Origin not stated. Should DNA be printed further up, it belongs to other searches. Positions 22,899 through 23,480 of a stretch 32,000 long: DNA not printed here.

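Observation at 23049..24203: Three divergent paralogous small proteins (two cytoplasmic, one secreted) in a low-GC islet, no family recognised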

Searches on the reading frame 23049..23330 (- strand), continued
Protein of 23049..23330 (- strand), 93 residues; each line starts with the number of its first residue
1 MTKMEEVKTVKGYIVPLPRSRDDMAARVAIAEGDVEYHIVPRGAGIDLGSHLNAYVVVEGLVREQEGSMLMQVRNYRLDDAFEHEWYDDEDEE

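Call 53: fold_search(model_id=the predicted structure, library=pdb)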
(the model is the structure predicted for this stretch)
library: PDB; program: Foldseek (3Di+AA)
matches with E <= 10: 466; with E <= 0.001: 0
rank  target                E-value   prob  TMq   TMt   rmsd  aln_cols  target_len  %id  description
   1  4gop_B                2.6e-03  1.00  0.48  0.39   3.6        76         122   14  Structure and Conformational Change of a Replication Protein A Heterotrimer Bound to ssDNA (released 2012-11-28)
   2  8sok_B                2.9e-03  1.00  0.47  0.15   9.5       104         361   13  Cryo-EM structure of human CST bound to POT1(ESDL)/TPP1 in the presence of telomeric ssDNA (released 2023-06-07)
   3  4joi_B                3.1e-03  1.00  0.47  0.34   6.0        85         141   12  Crystal structure of the human telomeric Stn1-Ten1 complex (released 2013-05-29)
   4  4joi_A                4.1e-03  1.00  0.49  0.35   6.1        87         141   13  Crystal structure of the human telomeric Stn1-Ten1 complex (released 2013-05-29)
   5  1nnx                  7.0e-03  1.00  0.56  0.56   3.2        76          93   16  Structure of the hypothetical protein ygiW from E. coli. (released 2004-03-09)
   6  6w6w_C                7.0e-03  1.00  0.50  0.17   7.5        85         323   13  Cryo-EM structure of CST bound to telomeric single-stranded DNA (released 2020-06-03)
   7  9di4_B                9.9e-03  1.00  0.50  0.35   4.2        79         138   15  RMI1-RMI2 bound to cyclic peptide L4 (released 2025-07-02)
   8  9mj5_B                1.1e-02  1.00  0.47  0.24   4.6        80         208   11  Catalytic domain of human DNA polymerase alpha in complex with DNA and RPA (released 2025-02-19)
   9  8soj_B                1.1e-02  1.00  0.48  0.12  10.2       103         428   13  Cryo-EM structure of human CST bound to POT1(ESDL)/TPP1 in the absence of telomeric ssDNA (released 2023-06-07)
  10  6hhv_A                1.2e-02  1.00  0.53  0.11   4.4        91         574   15  Structure of T. thermophilus AspRS in Complex with 5'-O-(N-(L-aspartyl)-sulfamoyl)N3-methyluridine (released 2019-12-18)
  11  1efw_A                1.3e-02  1.00  0.54  0.11   4.3        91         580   15  Crystal structure of aspartyl-tRNA synthetase from Thermus thermophilus complexed to tRNAasp from Escherichia coli (released 2000-06-19)
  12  1ue7_D                1.3e-02  1.00  0.55  0.55   3.7        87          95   17  Crystal structure of the single-stranded dna-binding protein from mycobacterium tuberculosis (released 2004-02-10)
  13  8rk2_B                1.4e-02  1.00  0.45  0.38   4.4        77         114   12  Human Replication protein A (RPA; trimeric core) - ssDNA complex (released 2024-04-24)
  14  7ap4_A                1.6e-02  1.00  0.57  0.12   3.6        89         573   13  Thermus thermophilus Aspartyl-tRNA Synthetase in Complex with Compound AspS7HMDDA (released 2020-12-09)
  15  4day_B                1.6e-02  1.00  0.50  0.42   4.6        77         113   16  Crystal structure of the RMI core complex with MM2 peptide from FANCM (released 2012-03-14)
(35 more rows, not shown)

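Call 57: find_encoding_contigs(protein=P0085, flank=5000, max_places=2)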
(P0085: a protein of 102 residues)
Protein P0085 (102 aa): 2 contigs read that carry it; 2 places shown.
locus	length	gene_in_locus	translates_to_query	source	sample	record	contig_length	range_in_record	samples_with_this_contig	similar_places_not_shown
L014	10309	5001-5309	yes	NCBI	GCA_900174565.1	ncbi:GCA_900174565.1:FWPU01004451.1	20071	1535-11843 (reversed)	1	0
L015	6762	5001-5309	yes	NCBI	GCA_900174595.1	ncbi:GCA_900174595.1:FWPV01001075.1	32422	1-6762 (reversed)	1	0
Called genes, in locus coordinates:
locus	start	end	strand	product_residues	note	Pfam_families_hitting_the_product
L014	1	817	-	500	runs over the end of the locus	-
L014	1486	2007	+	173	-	PF06725:3D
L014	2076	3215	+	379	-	PF02771:Acyl-CoA_dh_N, PF02770:Acyl-CoA_dh_M, PF00441:Acyl-CoA_dh_1, PF08028:Acyl-CoA_dh_2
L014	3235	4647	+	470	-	PF00072:Response_reg, PF20720:nSTAND3 (faint), PF00158:Sigma54_activat, PF13191:AAA_16 (weak), PF14532:Sigma54_activ_2, PF00004:AAA (weak), PF07728:AAA_5, PF25601:AAA_lid_14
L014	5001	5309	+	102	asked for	-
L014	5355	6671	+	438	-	PF04055:Radical_SAM, PF12544:LAM_C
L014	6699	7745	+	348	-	PF02222:ATP-grasp (faint), PF07478:Dala_Dala_lig_C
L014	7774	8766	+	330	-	PF07478:Dala_Dala_lig_C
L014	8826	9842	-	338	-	PF08240:ADH_N, PF00107:ADH_zinc_N, PF13602:ADH_zinc_N_2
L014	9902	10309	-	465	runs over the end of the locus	-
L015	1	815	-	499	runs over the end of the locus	-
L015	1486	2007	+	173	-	PF06725:3D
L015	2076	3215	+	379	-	PF02771:Acyl-CoA_dh_N, PF02770:Acyl-CoA_dh_M, PF00441:Acyl-CoA_dh_1, PF08028:Acyl-CoA_dh_2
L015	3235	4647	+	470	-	PF00072:Response_reg, PF20720:nSTAND3 (faint), PF00158:Sigma54_activat, PF13191:AAA_16 (weak), PF14532:Sigma54_activ_2, PF00004:AAA (weak), PF07728:AAA_5, PF25601:AAA_lid_14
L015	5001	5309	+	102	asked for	-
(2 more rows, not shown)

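Call 64: find_encoding_contigs(protein=P0196, flank=4000, max_places=4)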
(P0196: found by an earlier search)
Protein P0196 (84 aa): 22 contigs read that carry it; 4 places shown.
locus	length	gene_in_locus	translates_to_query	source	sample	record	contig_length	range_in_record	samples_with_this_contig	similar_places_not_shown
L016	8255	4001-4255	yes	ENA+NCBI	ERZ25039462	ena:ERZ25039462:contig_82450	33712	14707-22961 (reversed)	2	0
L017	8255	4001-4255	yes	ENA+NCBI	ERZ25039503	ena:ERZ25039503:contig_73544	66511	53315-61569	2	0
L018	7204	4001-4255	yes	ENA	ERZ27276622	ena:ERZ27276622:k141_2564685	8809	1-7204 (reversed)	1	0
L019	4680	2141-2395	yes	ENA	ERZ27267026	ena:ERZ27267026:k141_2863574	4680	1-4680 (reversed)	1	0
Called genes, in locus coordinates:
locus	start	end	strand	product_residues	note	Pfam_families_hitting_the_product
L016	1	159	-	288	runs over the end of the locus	PF13433:Peripla_BP_5, PF13458:Peripla_BP_6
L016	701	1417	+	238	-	PF02683:DsbD_TM, PF13386:DsbD_2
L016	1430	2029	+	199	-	PF00578:AhpC-TSA, PF08534:Redoxin, PF00085:Thioredoxin, PF13098:Thioredoxin_2, PF13905:Thioredoxin_8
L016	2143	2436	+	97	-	PF01910:Thiamine_BP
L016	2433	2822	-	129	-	-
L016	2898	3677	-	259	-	PF01149:Fapy_DNA_glyco, PF06831:H2TH, PF06827:zf-FPG_IleRS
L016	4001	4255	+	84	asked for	-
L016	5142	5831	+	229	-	PF04055:Radical_SAM, PF12544:LAM_C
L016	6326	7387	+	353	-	PF07478:Dala_Dala_lig_C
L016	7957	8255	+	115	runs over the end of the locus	PF04342:DMT_6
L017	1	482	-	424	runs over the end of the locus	PF13433:Peripla_BP_5, PF13458:Peripla_BP_6, PF01094:ANF_receptor (weak)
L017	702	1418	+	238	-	PF02683:DsbD_TM, PF13386:DsbD_2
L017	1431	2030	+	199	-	PF00578:AhpC-TSA, PF08534:Redoxin, PF00085:Thioredoxin, PF13098:Thioredoxin_2, PF13905:Thioredoxin_8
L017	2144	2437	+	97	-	PF01910:Thiamine_BP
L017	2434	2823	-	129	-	-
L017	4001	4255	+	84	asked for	-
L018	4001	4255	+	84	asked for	-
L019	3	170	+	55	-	?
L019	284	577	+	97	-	PF01910:Thiamine_BP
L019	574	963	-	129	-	-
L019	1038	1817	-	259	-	PF01149:Fapy_DNA_glyco, PF06831:H2TH, PF06827:zf-FPG_IleRS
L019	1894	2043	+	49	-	-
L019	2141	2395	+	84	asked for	-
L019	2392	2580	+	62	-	-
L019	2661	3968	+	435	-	PF04055:Radical_SAM, PF12544:LAM_C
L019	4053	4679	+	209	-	?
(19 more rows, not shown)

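Call 65: find_encoding_contigs(protein=P0102, flank=4000, max_places=3)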
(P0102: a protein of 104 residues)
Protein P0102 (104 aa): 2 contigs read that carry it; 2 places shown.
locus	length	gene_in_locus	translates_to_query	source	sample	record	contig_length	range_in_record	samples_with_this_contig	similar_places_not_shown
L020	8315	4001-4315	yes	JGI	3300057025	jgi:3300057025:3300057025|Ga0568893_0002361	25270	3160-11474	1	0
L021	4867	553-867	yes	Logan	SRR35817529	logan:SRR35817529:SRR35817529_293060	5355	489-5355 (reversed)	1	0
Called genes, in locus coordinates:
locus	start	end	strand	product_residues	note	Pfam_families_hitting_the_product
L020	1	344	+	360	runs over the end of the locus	PF00924:MS_channel_2nd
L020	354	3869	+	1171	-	PF12795:MscS_porin, PF12794:MscS_TM, PF00924:MS_channel_2nd, PF21082:MS_channel_3rd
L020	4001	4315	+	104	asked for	-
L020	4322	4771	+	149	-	PF13899:Thioredoxin_7 (faint), PF13905:Thioredoxin_8 (faint), PF21352:Zn_ribbon_Thio2, PF00085:Thioredoxin, PF13098:Thioredoxin_2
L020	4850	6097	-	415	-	PF04055:Radical_SAM, PF13186:SPASM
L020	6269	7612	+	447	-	PF02254:TrkA_N, PF13241:NAD_binding_7 (faint), PF02080:TrkA_C (weak), PF02254:TrkA_N, PF02080:TrkA_C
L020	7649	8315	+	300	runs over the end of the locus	PF02517:Rce1-like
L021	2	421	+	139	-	?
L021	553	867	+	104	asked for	-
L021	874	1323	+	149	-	PF13899:Thioredoxin_7 (faint), PF13905:Thioredoxin_8 (faint), PF21352:Zn_ribbon_Thio2, PF00085:Thioredoxin, PF13098:Thioredoxin_2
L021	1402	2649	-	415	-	PF04055:Radical_SAM, PF13186:SPASM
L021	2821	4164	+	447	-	PF02254:TrkA_N, PF13241:NAD_binding_7 (faint), PF02080:TrkA_C (weak), PF02254:TrkA_N, PF02080:TrkA_C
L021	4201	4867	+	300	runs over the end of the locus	PF02517:Rce1-like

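Call 66: find_encoding_contigs(protein=P0143, flank=4000, max_places=3)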
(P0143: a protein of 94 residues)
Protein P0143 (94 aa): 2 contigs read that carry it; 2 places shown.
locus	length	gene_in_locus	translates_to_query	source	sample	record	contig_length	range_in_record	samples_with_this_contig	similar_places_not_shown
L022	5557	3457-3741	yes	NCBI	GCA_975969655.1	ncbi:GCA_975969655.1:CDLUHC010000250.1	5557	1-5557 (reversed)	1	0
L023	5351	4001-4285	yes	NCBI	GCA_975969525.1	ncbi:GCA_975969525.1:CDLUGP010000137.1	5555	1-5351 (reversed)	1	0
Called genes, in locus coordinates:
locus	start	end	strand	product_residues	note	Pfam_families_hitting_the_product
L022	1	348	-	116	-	?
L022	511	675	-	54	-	PF09723:Zn_ribbon_8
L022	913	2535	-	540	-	PF00118:Cpn60_TCP1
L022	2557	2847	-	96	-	PF00166:Cpn10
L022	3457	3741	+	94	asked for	-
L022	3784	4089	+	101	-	-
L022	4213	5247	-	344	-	PF06723:MreB_Mbl, PF00022:Actin, PF11104:PilM_2 (faint), PF00012:HSP70, PF14450:FtsA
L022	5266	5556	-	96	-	?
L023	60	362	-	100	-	-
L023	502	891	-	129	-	PF01192:RNA_pol_Rpb6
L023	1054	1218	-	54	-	PF09723:Zn_ribbon_8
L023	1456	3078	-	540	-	PF00118:Cpn60_TCP1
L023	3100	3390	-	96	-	PF00166:Cpn10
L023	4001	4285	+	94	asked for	-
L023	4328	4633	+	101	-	-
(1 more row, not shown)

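Call 84: find_encoding_contigs(protein=P0054, flank=4000, max_places=3)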
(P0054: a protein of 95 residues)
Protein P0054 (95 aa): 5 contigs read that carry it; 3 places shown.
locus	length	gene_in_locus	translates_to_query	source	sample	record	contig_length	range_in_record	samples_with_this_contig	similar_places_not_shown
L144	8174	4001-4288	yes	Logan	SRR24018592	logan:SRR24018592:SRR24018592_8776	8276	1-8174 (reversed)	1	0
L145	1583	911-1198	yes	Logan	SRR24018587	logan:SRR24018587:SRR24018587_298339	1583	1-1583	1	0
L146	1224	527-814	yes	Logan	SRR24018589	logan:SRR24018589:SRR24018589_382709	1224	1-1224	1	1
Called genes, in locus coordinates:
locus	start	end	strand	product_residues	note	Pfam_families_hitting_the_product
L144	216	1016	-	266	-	PF01925:TauE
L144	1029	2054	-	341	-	PF01070:FMN_dh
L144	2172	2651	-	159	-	PF11322:DUF3124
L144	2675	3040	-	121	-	PF12840:HTH_20, PF01022:HTH_5, PF12802:MarR_2 (weak)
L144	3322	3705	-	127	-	PF01042:Ribonuc_L-PSP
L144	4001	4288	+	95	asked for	-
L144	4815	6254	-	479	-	PF05221:AdoHcyase, PF00670:AdoHcyase_NAD, PF02826:2-Hacid_dh_C, PF07991:KARI_N (weak)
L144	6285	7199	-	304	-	PF01022:HTH_5, PF12802:MarR_2 (weak), PF01209:Ubie_methyltran, PF13489:Methyltransf_23, PF08241:Methyltransf_11, PF08242:Methyltransf_12, PF13649:Methyltransf_25, PF13847:Methyltransf_31, +1 more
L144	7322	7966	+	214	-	PF05258:DciA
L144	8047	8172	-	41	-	?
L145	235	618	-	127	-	PF01042:Ribonuc_L-PSP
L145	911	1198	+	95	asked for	-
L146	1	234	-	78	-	?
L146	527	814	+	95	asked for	-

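Call 85: find_encoding_contigs(protein=P0062, flank=4000, max_places=3)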
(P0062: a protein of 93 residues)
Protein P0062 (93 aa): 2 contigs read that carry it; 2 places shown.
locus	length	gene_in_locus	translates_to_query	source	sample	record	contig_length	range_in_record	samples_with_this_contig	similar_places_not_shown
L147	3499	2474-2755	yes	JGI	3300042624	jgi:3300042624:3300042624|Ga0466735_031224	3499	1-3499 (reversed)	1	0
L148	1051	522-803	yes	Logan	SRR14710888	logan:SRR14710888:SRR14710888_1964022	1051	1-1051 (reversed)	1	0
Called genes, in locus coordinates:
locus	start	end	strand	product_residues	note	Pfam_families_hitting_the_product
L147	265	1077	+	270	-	PF00005:ABC_tran, PF02463:SMC_N (faint), PF13304:AAA_21 (faint)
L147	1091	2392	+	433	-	PF00278:Orn_DAP_Arg_deC, PF02784:Orn_Arg_deC_N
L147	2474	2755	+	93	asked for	-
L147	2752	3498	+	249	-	?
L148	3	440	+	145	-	?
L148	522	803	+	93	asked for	-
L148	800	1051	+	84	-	?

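Call 87: search_solved_structures(query=A6, max_evalue=1)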
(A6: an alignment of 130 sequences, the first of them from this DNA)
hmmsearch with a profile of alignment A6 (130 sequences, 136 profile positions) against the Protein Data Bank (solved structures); distinct sequences matched with E-value up to 1: 0.

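Call 96: search_protein_families(library=padloc, proteins=[window:23049-23330:-], max_evalue=1)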
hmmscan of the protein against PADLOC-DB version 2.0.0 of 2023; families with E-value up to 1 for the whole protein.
window:23049-23330:- (93 aa): 0 families

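Call 97: search_protein_families(library=phrogs, proteins=[window:23049-23330:-], max_evalue=1)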
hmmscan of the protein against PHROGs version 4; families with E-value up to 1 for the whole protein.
window:23049-23330:- (93 aa): 1 family
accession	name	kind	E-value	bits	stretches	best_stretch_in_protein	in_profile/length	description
phrog_18303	-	unknown function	0.14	13.4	1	67-92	77-102/114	-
